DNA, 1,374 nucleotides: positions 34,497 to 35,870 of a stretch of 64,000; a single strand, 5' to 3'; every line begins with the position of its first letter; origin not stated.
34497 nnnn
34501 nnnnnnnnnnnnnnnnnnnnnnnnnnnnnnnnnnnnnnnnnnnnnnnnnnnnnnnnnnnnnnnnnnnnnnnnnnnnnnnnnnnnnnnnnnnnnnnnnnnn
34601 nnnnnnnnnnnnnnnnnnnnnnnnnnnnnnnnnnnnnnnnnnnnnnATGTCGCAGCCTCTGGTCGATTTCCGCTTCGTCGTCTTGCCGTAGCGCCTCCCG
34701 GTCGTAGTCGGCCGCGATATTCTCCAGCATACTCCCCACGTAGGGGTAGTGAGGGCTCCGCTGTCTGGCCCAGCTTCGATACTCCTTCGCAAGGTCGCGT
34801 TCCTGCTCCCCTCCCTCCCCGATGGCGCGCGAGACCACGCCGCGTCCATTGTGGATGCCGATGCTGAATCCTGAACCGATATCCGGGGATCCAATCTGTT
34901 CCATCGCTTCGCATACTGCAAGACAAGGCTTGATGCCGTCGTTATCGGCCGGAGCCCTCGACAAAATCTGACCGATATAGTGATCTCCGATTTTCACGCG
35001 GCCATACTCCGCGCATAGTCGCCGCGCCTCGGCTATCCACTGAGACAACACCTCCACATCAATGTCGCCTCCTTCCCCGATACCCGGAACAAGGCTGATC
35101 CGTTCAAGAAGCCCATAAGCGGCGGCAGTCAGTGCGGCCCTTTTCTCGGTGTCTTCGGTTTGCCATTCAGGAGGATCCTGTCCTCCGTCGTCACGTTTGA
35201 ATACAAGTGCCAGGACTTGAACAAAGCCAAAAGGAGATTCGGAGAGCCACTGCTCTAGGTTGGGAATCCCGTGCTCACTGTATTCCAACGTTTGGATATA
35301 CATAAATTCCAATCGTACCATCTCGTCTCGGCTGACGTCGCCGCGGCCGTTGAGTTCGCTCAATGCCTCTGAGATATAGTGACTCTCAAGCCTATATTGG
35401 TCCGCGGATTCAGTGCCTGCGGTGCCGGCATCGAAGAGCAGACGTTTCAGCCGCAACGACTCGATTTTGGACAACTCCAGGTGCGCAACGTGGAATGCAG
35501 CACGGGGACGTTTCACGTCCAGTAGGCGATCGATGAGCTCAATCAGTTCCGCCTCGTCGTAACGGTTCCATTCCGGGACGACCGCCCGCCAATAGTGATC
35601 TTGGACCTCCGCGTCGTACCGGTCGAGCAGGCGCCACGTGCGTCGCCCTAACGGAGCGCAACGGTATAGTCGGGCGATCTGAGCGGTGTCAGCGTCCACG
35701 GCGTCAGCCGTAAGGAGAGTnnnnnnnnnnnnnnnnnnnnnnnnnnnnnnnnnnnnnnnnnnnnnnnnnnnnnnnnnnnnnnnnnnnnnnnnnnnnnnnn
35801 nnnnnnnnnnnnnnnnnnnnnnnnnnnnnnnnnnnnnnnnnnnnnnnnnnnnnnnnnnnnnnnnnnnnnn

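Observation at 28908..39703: ~10.8 kb toxin-antitoxin/defence island inserted inside an aromatic- or steroid-type catabolic gene cluster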

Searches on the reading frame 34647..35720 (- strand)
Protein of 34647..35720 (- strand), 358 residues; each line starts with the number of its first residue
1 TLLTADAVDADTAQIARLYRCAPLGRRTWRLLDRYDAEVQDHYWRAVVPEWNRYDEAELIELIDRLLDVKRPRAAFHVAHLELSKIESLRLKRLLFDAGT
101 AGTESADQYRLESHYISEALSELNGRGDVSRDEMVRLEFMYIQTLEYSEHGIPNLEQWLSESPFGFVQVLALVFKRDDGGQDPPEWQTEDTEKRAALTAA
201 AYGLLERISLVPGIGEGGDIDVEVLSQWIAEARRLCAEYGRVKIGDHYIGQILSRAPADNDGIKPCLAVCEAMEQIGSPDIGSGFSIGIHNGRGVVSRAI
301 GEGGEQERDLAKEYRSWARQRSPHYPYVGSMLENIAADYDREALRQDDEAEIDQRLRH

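Call 44: search_protein_families(library=pfam, proteins=[window:34647-35720:-], max_evalue=10)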
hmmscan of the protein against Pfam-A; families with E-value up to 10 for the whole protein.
window:34647-35720:- (358 aa): 1 family
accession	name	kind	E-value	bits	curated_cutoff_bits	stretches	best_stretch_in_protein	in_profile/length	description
PF20204.3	DUF6566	-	0.11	13.1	26.7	1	34-57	33-56/78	Domain of unknown function (DUF6566)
